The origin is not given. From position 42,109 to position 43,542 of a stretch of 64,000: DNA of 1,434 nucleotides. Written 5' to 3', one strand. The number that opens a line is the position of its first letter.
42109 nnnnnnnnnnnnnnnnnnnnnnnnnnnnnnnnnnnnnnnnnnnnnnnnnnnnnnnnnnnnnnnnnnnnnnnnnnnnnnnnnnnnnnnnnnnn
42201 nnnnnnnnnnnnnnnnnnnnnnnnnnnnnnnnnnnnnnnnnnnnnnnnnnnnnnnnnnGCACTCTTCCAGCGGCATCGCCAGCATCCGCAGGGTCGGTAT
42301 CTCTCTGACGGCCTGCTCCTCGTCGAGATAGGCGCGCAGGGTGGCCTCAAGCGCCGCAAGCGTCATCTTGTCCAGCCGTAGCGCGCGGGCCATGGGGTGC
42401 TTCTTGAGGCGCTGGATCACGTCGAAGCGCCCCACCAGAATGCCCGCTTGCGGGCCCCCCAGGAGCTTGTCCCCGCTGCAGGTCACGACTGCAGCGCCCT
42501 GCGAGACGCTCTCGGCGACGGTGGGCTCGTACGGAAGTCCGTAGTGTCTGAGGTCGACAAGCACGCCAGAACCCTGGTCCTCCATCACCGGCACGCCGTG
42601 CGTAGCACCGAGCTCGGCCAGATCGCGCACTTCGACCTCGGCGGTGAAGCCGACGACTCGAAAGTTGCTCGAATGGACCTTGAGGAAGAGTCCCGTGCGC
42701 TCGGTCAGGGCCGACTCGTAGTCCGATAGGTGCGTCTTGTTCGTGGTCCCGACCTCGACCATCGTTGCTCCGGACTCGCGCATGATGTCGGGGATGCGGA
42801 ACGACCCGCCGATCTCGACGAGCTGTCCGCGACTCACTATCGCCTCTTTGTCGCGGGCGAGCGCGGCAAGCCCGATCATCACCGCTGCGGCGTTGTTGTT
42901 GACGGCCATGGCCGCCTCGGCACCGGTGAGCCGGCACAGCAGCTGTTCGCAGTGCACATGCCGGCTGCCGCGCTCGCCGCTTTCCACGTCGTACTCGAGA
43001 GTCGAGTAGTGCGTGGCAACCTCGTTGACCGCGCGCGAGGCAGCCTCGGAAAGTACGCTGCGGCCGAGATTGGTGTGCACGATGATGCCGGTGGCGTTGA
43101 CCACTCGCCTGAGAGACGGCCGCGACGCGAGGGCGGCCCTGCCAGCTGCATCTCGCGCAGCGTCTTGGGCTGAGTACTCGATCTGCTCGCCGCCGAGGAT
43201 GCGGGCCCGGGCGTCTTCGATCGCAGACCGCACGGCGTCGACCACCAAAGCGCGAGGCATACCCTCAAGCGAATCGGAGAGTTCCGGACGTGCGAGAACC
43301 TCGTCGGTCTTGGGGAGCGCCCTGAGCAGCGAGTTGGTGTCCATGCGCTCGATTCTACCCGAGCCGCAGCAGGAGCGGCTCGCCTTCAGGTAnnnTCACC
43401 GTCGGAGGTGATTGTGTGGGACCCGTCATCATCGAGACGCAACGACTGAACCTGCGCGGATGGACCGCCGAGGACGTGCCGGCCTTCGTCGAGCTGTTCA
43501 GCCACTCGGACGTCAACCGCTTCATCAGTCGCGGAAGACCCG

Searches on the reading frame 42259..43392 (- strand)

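Call 75: search_protein_families(library=pfam, proteins=[window:42259-43392:-], max_evalue=0.0001)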
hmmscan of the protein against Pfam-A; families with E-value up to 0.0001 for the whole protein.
seq(378 aa): 3 families
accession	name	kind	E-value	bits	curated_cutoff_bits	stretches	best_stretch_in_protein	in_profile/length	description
PF03841.19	SelA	-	1.9e-132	442.2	22.8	1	97-377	1-281/367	L-seryl-tRNA selenium transferase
PF12390.13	Se-cys_synth_N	-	2.3e-12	47.3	22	1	23-62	1-40/40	Selenocysteine synthase N terminal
PF01041.23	DegT_DnrJ_EryC1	-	5e-05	23.1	19.8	0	141-273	22-146/360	DegT/DnrJ/EryC1/StrS aminotransferase family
